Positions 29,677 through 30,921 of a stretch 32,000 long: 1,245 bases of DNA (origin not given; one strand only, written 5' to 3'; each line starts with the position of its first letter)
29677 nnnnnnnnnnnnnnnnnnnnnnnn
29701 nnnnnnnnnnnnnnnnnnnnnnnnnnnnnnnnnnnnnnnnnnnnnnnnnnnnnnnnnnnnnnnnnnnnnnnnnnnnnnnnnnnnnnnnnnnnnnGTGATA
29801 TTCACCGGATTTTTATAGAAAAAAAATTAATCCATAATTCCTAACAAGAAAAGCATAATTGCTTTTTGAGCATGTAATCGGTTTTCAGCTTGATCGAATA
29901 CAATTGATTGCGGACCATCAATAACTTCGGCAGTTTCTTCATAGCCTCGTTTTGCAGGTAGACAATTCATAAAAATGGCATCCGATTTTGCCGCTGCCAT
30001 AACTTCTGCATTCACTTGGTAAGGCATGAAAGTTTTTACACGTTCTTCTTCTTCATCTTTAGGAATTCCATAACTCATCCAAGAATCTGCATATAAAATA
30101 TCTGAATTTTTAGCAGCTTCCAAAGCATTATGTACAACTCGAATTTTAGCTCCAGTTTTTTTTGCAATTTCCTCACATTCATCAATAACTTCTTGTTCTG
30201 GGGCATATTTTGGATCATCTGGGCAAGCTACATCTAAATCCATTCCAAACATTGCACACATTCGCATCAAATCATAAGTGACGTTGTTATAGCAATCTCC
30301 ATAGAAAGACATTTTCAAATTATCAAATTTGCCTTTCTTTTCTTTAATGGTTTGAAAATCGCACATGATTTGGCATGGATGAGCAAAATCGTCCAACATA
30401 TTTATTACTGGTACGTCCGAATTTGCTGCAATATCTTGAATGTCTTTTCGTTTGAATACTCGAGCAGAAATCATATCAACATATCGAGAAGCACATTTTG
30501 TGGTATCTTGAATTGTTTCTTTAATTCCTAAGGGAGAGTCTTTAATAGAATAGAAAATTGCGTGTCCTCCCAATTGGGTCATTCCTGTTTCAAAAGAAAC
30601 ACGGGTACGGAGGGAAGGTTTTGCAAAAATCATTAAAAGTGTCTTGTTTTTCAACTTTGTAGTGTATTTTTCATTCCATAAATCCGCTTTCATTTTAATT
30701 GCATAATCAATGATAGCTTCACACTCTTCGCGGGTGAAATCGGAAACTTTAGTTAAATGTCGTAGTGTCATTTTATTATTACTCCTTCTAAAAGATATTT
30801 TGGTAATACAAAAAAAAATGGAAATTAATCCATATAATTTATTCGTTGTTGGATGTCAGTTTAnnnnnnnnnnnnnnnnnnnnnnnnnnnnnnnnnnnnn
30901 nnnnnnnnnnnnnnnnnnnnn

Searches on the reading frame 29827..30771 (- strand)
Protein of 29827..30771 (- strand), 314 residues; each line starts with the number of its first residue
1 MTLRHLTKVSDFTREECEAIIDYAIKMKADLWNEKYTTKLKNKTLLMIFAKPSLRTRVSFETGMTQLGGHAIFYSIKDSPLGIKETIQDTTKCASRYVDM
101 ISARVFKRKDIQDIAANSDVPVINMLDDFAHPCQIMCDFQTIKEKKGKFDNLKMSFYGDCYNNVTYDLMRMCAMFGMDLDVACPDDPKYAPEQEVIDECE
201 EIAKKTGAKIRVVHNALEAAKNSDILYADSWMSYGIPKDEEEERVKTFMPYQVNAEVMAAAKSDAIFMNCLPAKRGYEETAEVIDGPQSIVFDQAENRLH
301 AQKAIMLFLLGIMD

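Call 38: search_protein_families(library=pfam, proteins=[window:29827-30771:-], max_evalue=0.001)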
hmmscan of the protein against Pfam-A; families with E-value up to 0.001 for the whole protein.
window:29827-30771:- (314 aa): 2 families
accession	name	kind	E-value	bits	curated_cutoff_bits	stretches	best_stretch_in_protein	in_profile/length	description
PF00185.30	OTCace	-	1.4e-56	191.3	29.4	1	151-308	2-156/157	Aspartate/ornithine carbamoyltransferase, Asp/Orn binding domain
PF02729.26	OTCace_N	-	1.3e-45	155.5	29.9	1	4-144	1-148/148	Aspartate/ornithine carbamoyltransferase, carbamoyl-P binding domain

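Call 70: search_protein_families(library=ncbifam, proteins=[window:29827-30768:-], max_evalue=0.00001)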
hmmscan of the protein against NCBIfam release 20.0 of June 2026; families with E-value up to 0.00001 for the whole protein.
window:29827-30768:- (313 aa): 16 families
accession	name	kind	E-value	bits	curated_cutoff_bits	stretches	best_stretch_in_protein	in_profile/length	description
TIGR00658.1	orni_carb_tr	equivalog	2e-114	381.9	280.85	1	3-309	1-303/304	ornithine carbamoyltransferase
NF001986.0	PRK00779.1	subfamily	1.2e-112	376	306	1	2-309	5-304/307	ornithine carbamoyltransferase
TIGR04384.1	putr_carbamoyl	exception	7.2e-91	304.7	500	1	6-309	3-307/330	putrescine carbamoyltransferase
NF011380.0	PRK14805.1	equivalog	5.2e-86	288.4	421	1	3-310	2-301/302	ornithine carbamoyltransferase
NF003286.0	PRK04284.1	subfamily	1e-76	258.2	515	1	5-272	9-276/332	ornithine carbamoyltransferase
NF003384.0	PRK04523.1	equivalog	9.3e-57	192.6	288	1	2-308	3-332/336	N-acetylornithine carbamoyltransferase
NF011379.0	PRK14804.1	equivalog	2.3e-56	191.2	373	1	2-309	6-309/311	ornithine carbamoyltransferase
NF009213.0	PRK12562.1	subfamily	3.3e-56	191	559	2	3-273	7-278/334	ornithine carbamoyltransferase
NF002470.0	PRK01713.1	equivalog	4.5e-55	187.4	545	1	3-273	8-278/334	ornithine carbamoyltransferase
TIGR00670.1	asp_carb_tr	equivalog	1e-43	149.6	236.95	1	3-309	1-303/304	aspartate carbamoyltransferase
NF002032.1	PRK00856.1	equivalog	5e-40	137.5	263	1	3-307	1-295/297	aspartate carbamoyltransferase catalytic subunit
NF006046.0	PRK08192.1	equivalog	1.7e-28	99.9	512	1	4-312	8-320/339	aspartate carbamoyltransferase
NF008853.0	PRK11891.1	equivalog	1.4e-22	79.9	560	1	3-312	89-401/430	aspartate carbamoyltransferase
NF005538.0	PRK07200.1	equivalog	1.9e-17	63.4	453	1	11-235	30-277/396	knotted carbamoyltransferase YgeW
NF010387.0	PRK13814.1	equivalog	6.3e-17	61.4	660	1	4-309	7-304/310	aspartate carbamoyltransferase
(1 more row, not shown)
